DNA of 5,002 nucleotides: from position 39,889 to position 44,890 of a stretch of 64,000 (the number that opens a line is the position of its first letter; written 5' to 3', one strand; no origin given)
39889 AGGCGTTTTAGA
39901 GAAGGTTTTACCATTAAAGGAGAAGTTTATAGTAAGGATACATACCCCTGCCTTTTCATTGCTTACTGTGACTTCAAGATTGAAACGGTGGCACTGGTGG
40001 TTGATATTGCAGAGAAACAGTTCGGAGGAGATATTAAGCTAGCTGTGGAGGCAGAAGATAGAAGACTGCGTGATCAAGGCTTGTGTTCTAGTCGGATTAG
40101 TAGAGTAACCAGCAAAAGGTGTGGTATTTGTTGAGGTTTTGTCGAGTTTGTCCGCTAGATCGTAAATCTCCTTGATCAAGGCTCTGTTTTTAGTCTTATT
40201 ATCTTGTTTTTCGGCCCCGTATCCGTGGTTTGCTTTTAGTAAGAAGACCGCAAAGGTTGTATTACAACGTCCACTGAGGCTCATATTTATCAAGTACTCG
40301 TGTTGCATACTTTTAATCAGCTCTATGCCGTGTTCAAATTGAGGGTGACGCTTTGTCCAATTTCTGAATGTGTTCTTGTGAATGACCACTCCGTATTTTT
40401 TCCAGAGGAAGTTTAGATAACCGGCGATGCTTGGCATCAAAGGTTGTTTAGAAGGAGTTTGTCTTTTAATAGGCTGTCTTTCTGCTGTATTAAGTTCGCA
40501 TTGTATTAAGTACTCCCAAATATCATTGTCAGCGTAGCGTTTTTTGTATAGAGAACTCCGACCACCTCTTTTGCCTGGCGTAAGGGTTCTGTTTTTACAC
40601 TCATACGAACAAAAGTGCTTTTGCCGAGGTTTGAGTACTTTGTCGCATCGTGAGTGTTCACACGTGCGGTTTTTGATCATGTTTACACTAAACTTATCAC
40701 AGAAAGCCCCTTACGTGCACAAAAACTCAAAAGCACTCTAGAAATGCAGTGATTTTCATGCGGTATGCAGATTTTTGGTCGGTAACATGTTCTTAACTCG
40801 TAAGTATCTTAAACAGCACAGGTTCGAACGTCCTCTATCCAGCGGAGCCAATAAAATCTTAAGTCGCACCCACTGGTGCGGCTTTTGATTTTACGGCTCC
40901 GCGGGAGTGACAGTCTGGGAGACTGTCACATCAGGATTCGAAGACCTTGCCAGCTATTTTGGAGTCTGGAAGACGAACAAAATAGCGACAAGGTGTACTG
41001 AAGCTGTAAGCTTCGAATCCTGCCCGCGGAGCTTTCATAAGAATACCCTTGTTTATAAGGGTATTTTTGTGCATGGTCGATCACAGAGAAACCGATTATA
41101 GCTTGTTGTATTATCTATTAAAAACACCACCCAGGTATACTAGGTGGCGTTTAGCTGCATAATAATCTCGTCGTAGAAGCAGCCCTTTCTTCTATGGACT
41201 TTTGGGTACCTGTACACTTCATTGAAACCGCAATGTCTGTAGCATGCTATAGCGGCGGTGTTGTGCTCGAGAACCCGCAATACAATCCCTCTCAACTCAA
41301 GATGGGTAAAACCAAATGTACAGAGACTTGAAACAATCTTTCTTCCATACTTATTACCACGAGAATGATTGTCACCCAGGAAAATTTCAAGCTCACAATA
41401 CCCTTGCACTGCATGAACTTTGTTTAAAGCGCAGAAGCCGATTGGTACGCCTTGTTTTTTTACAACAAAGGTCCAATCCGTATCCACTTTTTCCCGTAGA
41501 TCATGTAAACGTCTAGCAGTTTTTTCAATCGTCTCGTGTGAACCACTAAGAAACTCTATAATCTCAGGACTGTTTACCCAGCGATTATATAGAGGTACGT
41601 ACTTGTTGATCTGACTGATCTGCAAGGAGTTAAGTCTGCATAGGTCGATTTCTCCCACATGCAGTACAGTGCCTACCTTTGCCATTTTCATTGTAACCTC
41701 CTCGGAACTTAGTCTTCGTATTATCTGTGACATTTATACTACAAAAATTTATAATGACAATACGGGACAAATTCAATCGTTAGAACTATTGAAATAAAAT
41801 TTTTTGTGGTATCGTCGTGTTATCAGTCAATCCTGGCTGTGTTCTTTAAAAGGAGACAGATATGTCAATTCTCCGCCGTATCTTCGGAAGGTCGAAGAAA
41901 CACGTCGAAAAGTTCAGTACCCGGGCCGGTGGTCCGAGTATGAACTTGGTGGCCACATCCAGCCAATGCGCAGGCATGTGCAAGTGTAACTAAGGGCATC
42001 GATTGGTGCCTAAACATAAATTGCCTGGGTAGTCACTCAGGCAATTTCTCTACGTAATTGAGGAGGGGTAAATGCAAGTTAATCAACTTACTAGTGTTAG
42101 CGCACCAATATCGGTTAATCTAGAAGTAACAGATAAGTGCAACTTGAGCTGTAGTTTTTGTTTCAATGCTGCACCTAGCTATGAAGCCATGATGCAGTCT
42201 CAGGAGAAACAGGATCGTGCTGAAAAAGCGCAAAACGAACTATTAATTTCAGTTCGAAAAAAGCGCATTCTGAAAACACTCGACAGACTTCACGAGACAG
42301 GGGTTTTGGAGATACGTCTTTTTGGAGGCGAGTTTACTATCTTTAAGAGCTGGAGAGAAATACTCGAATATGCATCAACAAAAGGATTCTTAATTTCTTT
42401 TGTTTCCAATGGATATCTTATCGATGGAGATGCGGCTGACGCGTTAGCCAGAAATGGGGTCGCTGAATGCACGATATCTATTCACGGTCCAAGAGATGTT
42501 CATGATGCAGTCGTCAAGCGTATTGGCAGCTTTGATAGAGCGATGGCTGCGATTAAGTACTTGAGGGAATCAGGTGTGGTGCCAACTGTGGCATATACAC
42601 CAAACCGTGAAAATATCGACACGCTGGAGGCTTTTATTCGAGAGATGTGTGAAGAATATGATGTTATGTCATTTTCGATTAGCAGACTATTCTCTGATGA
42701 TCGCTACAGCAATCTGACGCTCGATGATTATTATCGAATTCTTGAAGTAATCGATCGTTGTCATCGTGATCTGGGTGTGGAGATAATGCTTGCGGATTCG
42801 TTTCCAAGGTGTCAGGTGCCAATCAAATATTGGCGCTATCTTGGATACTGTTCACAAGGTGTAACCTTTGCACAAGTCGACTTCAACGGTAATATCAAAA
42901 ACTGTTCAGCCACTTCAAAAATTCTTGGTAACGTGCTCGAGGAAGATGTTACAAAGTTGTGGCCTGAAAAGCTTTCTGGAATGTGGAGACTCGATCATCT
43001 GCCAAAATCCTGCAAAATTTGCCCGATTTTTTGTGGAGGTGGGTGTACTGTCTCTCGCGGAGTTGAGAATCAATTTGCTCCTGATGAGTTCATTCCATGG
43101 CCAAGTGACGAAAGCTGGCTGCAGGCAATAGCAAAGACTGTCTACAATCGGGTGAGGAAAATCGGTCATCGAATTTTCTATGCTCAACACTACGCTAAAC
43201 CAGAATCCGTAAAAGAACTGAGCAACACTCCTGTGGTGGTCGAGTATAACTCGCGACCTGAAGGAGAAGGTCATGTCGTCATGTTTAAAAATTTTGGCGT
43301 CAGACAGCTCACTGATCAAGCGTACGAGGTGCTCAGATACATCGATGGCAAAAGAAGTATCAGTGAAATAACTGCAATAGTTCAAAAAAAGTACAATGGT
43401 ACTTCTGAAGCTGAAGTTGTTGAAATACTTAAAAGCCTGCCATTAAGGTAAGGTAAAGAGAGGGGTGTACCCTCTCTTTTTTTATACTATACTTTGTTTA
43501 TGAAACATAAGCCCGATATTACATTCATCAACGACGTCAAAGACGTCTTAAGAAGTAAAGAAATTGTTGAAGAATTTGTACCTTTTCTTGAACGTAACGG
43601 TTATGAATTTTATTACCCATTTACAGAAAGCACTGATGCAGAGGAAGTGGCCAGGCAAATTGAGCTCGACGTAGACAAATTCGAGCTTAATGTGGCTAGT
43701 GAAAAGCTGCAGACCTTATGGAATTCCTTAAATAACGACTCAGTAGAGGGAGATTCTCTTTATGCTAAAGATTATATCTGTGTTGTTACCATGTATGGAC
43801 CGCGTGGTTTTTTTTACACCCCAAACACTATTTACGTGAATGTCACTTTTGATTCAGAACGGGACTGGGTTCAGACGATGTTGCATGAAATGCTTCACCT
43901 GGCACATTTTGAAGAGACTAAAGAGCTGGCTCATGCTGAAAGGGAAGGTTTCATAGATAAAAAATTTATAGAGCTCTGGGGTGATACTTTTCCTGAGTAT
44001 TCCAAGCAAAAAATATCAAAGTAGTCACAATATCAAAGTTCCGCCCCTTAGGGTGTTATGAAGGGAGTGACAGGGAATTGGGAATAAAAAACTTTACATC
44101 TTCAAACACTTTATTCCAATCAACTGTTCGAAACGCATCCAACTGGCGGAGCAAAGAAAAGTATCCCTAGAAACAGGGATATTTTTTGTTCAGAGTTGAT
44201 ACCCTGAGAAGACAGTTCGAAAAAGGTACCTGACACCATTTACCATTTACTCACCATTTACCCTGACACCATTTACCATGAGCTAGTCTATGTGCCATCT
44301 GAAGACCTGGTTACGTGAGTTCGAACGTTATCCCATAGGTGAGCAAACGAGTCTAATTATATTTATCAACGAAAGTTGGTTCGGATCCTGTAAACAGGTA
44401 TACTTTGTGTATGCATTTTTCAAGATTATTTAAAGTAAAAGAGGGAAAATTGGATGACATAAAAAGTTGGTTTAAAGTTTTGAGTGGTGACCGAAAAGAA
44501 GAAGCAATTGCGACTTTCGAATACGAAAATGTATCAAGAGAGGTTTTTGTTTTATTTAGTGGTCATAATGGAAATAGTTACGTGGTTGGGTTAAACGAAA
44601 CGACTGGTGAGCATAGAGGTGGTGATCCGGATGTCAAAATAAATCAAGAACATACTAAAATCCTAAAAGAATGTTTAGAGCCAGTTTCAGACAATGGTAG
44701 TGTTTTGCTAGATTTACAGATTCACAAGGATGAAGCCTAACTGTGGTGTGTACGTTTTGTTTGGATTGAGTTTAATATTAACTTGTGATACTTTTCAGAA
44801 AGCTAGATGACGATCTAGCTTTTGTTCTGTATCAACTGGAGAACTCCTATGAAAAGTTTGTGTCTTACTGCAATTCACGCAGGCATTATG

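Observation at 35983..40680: Element 1 has a terS-like gene but no capsid, tail or large-terminase genes, plus a four-gene cargo block of unknown function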

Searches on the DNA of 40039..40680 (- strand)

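Call 22: search_rna_families(sources=[L001, L002, L003, L004, L005, L006, L007, L008, L009, L010], threshold=gathering)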
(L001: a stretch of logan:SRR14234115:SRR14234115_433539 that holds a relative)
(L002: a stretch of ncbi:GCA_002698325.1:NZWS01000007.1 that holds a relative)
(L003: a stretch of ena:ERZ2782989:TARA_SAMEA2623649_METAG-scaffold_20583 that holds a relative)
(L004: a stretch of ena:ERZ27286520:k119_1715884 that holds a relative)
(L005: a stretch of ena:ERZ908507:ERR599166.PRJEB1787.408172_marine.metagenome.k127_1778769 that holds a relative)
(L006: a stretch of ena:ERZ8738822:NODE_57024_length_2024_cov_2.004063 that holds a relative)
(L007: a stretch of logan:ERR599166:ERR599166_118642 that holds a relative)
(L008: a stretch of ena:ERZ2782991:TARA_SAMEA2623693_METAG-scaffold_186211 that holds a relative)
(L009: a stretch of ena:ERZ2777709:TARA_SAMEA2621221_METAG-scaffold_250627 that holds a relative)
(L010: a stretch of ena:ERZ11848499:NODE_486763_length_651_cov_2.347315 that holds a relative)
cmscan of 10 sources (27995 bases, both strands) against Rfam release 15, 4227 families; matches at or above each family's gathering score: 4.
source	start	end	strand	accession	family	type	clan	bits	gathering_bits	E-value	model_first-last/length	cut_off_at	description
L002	2274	2393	-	RF03000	LOOT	Gene; sRNA;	-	67.4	46.4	7.2e-11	1-121/121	no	LOOT RNA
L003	2274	2393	-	RF03000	LOOT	Gene; sRNA;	-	67.4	46.4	7.2e-11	1-121/121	no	LOOT RNA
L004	2246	2365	-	RF03000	LOOT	Gene; sRNA;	-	67.4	46.4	7.2e-11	1-121/121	no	LOOT RNA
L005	2246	2365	-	RF03000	LOOT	Gene; sRNA;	-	67.4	46.4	7.2e-11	1-121/121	no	LOOT RNA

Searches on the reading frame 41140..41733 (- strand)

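Call 73: search_protein_families(library=pfam, proteins=[window:41140-41733:-], max_evalue=0.001)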
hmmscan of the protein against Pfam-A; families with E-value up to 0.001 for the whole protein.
window:41140-41733:- (197 aa): 5 families
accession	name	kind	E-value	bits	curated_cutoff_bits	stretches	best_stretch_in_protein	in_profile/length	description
PF13302.13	Acetyltransf_3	-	7.1e-17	62.8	25.4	1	47-171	14-138/138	Acetyltransferase (GNAT) domain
PF00583.31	Acetyltransf_1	-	2e-11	44.6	20.7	1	84-170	31-116/116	Acetyltransferase (GNAT) family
PF13420.13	Acetyltransf_4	-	1.3e-10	41.9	24.3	1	49-190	12-154/155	Acetyltransferase (GNAT) domain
PF13523.12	Acetyltransf_8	-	4.1e-10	39.9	27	1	46-173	6-140/145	Acetyltransferase (GNAT) domain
PF13508.13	Acetyltransf_7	-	4.9e-06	27.3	27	1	88-171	5-83/84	Acetyltransferase (GNAT) domain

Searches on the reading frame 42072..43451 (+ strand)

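Call 73: search_protein_families(library=pfam, proteins=[window:42072-43451:+], max_evalue=0.001)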
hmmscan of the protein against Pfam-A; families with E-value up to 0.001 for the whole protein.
window:42072-43451:+ (459 aa): 2 families
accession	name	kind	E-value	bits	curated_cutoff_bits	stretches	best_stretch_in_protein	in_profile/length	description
PF04055.27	Radical_SAM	-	2.8e-22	80.1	29.5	1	18-190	2-164/166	Radical SAM superfamily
PF05402.18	PqqD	-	0.00034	21.3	23.4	0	410-455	12-60/67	Coenzyme PQQ synthesis protein D (PqqD)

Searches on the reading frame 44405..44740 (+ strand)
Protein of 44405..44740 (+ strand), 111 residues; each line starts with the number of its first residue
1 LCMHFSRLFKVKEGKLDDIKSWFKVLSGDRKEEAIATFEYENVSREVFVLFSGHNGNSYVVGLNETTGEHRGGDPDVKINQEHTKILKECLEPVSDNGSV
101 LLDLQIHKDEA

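Call 73: search_protein_families(library=pfam, proteins=[window:44405-44740:+], max_evalue=0.001)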
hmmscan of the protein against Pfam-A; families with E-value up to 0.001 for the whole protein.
window:44405-44740:+ (111 aa): 1 family
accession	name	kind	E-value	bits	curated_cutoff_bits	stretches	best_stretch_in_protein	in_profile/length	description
PF19673.4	DUF6176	-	4.5e-09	36.7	27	1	9-103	8-103/109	Family of unknown function (DUF6176)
